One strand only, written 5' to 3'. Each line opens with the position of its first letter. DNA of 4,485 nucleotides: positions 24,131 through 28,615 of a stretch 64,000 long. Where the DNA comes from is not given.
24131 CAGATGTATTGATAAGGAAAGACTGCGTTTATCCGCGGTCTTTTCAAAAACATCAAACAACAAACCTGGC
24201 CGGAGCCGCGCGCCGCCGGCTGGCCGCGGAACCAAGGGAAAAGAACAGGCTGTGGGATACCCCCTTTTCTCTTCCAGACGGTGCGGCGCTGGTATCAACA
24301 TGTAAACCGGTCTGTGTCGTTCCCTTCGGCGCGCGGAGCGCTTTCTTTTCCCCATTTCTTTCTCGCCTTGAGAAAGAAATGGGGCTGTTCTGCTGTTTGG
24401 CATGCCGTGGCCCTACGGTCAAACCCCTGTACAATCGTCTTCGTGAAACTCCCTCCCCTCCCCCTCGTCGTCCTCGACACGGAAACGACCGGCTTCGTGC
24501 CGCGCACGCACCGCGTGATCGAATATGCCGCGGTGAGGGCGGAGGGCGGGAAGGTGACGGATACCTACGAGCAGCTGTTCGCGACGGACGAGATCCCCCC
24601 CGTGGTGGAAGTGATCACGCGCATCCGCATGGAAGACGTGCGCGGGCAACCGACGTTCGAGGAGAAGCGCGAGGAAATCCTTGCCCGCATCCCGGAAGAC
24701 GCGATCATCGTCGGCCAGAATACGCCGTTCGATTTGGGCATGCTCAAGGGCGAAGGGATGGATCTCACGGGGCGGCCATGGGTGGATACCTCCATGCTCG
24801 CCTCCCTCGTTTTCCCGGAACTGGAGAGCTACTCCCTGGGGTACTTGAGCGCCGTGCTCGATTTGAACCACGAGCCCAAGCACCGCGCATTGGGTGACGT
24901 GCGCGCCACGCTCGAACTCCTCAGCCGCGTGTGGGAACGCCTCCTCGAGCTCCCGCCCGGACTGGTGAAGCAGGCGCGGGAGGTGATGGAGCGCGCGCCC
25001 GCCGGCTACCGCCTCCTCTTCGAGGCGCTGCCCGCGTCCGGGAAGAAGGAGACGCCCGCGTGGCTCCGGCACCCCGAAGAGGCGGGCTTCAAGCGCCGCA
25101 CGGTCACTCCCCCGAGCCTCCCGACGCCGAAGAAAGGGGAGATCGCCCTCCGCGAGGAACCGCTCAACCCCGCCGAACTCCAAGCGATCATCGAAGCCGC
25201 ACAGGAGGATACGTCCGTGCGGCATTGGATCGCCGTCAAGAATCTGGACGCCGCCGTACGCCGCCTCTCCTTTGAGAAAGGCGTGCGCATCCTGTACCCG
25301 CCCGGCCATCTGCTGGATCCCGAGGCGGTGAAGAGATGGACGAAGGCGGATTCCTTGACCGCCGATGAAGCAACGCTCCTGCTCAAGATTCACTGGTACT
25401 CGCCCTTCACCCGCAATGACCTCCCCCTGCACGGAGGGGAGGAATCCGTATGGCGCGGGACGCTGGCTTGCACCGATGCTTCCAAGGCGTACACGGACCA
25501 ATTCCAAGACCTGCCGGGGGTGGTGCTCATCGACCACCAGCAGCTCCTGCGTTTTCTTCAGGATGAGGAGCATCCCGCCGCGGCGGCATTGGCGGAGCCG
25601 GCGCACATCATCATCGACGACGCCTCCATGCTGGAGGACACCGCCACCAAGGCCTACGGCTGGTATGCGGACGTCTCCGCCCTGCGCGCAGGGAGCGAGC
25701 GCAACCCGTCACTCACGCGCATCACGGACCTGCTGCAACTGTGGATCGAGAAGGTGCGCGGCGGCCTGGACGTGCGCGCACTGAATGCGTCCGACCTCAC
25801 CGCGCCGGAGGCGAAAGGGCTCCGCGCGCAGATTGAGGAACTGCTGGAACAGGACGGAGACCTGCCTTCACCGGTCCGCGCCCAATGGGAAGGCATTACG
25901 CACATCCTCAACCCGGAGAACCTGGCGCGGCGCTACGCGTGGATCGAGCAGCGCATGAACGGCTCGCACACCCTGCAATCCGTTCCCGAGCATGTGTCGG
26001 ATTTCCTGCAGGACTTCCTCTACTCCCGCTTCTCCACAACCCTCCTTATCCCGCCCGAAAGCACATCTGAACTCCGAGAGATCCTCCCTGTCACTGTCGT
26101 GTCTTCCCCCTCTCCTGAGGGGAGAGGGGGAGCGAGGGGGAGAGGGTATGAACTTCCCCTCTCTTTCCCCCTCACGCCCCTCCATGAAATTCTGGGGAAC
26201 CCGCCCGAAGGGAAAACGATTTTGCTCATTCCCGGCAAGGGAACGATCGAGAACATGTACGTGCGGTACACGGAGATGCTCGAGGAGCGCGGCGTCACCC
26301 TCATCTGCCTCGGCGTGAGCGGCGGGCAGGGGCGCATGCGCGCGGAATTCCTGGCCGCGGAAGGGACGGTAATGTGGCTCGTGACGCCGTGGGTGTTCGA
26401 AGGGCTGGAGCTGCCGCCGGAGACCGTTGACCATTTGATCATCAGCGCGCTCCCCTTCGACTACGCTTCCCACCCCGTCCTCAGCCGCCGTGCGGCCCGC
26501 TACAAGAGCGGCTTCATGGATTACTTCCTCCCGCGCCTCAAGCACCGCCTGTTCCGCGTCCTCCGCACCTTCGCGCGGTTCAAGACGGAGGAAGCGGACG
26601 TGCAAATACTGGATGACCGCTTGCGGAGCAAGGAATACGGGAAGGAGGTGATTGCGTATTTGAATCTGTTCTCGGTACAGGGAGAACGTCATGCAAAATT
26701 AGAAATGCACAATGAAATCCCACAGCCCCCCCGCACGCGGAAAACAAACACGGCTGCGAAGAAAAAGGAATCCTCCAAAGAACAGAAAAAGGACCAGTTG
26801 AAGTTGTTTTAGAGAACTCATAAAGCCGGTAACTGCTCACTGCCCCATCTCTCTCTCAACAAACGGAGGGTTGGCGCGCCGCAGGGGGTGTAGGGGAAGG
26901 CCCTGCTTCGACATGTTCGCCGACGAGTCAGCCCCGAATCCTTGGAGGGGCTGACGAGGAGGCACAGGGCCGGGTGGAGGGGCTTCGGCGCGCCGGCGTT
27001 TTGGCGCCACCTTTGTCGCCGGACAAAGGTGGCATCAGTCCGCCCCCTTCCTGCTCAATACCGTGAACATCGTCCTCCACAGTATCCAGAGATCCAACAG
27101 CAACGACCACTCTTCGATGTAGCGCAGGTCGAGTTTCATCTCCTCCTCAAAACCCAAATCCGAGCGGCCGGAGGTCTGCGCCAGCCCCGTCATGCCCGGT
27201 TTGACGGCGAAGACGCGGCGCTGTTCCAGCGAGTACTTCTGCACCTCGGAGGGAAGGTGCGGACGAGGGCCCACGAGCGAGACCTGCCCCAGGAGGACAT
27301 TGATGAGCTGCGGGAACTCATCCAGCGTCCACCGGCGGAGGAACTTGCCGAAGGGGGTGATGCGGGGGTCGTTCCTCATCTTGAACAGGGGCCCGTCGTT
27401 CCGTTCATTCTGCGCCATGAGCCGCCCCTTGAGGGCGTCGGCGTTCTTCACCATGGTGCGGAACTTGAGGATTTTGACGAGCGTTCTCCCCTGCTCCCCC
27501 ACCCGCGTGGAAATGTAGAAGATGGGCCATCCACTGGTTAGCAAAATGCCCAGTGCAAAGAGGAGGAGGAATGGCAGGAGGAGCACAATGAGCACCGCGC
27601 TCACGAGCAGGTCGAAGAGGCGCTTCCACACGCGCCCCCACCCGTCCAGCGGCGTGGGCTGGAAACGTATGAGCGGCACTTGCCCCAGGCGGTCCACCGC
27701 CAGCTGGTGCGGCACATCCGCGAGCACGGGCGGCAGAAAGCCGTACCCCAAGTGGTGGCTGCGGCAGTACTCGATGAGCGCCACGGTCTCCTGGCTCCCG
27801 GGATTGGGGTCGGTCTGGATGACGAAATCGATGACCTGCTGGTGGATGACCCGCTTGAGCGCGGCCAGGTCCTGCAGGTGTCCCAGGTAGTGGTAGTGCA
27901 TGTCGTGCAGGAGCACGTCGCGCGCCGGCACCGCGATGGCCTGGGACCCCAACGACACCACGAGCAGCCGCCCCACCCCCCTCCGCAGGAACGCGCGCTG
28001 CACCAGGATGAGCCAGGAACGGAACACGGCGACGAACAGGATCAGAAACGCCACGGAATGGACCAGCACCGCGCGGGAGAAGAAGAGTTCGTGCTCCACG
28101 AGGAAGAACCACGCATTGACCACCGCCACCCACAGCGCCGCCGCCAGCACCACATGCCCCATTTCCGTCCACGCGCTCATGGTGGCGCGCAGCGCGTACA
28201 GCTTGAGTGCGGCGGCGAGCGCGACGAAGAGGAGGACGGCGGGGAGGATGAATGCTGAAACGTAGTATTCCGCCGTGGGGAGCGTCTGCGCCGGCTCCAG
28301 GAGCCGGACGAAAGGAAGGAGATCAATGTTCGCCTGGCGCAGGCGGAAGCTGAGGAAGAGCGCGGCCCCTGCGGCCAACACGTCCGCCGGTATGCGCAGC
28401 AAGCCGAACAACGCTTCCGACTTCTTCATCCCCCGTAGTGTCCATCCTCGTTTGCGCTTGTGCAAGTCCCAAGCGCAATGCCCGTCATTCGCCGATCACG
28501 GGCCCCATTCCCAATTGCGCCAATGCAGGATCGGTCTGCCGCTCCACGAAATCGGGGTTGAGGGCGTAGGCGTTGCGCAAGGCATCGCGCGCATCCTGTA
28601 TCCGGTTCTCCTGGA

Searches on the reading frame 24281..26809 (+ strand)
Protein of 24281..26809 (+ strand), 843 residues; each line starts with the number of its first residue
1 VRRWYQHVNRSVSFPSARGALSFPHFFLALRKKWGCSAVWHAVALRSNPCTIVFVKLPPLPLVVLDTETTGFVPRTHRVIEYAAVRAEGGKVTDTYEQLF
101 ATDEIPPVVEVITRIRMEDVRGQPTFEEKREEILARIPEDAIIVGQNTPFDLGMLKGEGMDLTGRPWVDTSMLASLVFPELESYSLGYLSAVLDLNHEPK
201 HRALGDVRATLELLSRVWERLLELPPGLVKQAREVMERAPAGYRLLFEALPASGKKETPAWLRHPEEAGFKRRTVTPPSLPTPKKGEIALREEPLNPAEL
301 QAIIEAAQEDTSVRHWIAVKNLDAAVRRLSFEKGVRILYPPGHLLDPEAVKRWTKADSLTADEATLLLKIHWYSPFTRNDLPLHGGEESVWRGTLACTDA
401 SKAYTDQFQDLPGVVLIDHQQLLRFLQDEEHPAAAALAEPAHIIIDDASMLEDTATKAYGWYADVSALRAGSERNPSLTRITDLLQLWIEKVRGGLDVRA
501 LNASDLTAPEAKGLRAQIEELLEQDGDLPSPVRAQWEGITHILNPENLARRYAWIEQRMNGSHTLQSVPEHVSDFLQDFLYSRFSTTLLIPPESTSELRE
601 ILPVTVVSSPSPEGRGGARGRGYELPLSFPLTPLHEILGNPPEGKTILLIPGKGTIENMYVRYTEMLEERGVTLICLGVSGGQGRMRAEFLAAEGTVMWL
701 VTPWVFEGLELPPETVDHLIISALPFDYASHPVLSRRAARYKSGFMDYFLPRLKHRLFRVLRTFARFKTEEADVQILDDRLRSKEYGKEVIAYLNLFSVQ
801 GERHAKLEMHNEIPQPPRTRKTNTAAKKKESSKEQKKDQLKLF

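Call 35: search_protein_families(library=pfam, proteins=[window:24281-26809:+], max_evalue=0.001)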
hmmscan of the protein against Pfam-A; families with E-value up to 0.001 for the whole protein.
window:24281-26809:+ (843 aa): 2 families
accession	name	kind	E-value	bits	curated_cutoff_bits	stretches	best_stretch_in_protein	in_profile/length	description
PF00929.31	RNase_T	-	3.9e-22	80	24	1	63-214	1-164/164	Exonuclease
PF13307.12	Helicase_C_2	-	1.2e-05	25.8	25.3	1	643-794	9-167/170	Helicase C-terminal domain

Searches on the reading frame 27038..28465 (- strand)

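Call 35: search_protein_families(library=pfam, proteins=[window:27038-28465:-], max_evalue=0.001)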
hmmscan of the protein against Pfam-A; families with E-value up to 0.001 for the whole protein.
window:27038-28465:- (476 aa): 1 family
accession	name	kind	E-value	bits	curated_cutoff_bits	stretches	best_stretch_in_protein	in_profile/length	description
PF02397.22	Bac_transf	-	1.2e-61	207.8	27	1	281-470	1-178/179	Bacterial sugar transferase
